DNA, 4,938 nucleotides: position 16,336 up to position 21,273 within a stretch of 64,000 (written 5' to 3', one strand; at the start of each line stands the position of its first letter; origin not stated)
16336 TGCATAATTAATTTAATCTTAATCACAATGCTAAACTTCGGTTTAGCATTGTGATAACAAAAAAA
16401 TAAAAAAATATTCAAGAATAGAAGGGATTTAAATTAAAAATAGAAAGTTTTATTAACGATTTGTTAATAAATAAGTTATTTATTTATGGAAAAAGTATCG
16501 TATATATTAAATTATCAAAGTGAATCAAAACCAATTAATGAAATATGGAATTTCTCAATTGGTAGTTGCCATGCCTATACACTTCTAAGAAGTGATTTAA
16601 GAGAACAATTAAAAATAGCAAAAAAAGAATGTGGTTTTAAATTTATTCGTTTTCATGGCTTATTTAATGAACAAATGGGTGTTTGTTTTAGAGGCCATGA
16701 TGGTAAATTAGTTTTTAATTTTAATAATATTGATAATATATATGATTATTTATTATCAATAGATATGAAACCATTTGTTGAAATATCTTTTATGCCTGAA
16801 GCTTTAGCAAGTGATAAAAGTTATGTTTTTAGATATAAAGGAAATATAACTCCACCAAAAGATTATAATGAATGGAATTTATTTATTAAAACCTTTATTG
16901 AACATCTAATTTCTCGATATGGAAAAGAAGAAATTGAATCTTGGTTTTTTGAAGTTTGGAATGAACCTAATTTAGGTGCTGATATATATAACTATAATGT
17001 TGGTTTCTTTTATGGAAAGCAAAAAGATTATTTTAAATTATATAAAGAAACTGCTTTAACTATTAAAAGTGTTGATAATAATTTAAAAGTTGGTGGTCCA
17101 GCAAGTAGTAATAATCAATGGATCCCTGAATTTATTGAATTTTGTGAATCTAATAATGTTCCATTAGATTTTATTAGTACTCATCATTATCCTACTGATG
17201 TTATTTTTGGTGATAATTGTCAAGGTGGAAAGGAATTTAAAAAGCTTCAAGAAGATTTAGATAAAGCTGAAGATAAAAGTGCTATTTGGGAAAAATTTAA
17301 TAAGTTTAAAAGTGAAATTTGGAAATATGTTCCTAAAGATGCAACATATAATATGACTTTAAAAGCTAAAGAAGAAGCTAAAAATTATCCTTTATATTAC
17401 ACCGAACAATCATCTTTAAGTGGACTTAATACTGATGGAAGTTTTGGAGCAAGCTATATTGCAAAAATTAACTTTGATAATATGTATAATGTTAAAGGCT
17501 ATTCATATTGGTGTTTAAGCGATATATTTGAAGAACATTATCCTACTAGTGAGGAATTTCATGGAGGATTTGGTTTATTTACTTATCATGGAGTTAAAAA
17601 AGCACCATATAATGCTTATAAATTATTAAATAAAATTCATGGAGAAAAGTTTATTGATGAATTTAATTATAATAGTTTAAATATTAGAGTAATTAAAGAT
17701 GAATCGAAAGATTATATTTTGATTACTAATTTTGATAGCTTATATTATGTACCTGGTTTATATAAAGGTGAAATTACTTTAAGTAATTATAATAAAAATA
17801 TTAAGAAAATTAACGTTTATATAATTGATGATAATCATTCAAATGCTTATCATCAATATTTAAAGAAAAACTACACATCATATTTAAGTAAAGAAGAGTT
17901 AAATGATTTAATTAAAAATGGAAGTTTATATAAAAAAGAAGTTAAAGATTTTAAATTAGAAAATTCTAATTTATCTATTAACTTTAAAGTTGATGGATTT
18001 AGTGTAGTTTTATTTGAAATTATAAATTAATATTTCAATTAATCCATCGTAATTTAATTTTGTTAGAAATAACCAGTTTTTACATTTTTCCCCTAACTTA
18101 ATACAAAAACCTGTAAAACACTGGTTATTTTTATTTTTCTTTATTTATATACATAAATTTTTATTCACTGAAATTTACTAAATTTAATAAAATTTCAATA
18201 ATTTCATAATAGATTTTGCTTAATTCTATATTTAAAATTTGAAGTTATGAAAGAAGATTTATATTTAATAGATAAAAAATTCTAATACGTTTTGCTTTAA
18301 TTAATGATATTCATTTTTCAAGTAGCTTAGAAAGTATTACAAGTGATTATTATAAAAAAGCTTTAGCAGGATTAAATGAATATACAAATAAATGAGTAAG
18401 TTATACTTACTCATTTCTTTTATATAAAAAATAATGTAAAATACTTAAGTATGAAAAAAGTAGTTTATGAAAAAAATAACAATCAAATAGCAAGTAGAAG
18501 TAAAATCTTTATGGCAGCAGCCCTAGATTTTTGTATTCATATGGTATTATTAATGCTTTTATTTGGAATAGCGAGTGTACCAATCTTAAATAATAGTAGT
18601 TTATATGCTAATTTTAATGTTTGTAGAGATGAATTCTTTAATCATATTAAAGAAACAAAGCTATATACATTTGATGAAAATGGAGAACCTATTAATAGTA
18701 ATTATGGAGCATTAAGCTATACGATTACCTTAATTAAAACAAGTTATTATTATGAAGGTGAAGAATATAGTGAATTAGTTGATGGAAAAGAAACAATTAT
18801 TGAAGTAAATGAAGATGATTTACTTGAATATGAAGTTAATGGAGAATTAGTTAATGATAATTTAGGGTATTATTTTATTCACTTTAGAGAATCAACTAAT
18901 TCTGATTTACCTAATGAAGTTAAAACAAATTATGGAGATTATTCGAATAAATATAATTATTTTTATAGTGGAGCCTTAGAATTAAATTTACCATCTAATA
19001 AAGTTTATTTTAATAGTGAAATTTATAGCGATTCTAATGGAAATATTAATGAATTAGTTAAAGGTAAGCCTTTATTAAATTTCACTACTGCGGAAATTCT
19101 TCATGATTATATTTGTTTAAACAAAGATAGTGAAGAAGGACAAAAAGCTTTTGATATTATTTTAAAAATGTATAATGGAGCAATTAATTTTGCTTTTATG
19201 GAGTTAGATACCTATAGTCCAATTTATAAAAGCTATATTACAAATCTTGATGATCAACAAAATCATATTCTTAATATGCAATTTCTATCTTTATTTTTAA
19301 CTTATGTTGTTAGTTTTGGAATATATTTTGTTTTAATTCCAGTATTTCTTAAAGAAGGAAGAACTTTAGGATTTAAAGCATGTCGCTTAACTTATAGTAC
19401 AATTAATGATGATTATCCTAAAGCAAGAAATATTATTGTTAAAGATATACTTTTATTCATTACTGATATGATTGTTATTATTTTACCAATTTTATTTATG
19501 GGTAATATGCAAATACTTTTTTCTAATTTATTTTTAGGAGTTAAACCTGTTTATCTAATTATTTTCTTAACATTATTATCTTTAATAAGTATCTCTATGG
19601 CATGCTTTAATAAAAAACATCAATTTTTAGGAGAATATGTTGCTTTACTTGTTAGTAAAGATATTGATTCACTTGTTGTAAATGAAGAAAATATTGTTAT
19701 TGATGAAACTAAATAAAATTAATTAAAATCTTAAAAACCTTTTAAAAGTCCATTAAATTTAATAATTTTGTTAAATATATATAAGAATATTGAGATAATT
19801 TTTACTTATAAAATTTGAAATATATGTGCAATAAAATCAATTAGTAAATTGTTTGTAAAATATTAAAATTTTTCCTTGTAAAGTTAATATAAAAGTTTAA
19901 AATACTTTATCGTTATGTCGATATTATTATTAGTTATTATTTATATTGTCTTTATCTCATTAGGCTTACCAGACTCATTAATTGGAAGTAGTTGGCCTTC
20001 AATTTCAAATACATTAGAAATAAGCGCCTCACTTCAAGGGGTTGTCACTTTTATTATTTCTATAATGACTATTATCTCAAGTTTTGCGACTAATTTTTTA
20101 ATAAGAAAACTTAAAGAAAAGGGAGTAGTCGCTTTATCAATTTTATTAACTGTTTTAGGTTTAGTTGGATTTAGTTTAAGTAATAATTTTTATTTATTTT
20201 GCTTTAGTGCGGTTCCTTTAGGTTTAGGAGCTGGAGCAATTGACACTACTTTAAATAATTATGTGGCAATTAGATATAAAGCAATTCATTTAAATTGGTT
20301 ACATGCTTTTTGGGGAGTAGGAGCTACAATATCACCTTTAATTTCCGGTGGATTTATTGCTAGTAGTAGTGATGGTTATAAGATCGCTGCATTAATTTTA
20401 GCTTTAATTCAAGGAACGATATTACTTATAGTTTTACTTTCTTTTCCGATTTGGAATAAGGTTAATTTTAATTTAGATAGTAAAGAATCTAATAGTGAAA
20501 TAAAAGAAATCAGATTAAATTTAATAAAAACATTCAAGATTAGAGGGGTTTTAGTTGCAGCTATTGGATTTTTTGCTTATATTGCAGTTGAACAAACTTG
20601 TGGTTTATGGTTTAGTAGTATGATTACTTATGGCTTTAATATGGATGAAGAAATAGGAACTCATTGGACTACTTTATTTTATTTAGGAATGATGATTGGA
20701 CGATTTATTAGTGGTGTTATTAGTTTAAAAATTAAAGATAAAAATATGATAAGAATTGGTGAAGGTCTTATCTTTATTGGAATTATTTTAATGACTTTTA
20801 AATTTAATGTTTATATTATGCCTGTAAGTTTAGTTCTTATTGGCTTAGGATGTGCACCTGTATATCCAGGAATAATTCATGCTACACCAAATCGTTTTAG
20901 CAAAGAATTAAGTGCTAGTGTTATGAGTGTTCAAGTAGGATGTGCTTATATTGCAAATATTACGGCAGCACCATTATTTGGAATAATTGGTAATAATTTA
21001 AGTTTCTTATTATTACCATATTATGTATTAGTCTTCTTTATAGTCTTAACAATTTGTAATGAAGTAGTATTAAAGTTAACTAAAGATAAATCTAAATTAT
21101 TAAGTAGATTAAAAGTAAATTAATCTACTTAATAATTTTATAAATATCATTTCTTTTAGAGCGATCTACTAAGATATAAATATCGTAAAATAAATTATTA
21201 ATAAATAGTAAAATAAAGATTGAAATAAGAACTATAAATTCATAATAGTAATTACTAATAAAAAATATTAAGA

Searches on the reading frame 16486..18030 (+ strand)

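Call 71: search_protein_families(library=pfam, proteins=[window:16486-18030:+], max_evalue=0.00001)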
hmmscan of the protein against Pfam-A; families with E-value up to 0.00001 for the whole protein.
window:16486-18030:+ (514 aa): 1 family
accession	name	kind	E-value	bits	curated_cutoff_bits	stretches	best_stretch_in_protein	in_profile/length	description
PF01229.23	Glyco_hydro_39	-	1.5e-101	341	26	1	10-478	7-454/472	Glycosyl hydrolases family 39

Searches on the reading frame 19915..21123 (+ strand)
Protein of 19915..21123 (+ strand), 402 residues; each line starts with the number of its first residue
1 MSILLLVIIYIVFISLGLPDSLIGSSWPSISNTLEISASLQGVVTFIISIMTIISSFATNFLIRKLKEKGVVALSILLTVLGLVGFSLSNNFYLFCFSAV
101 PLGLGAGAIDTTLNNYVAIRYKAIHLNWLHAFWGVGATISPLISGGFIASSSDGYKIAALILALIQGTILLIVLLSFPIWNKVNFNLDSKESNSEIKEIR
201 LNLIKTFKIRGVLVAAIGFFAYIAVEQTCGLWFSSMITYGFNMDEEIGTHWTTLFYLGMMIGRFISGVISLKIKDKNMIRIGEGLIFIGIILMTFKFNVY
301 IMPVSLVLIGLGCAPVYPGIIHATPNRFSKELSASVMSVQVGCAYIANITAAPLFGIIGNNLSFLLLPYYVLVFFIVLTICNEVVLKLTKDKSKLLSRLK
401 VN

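Call 71: search_protein_families(library=pfam, proteins=[window:19915-21123:+], max_evalue=0.00001)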
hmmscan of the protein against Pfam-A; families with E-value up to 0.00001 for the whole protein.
window:19915-21123:+ (402 aa): 1 family
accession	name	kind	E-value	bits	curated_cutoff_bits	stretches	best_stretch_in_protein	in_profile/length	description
PF07690.21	MFS_1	-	8.6e-28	97.7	33.4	2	10-242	2-235/347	Major Facilitator Superfamily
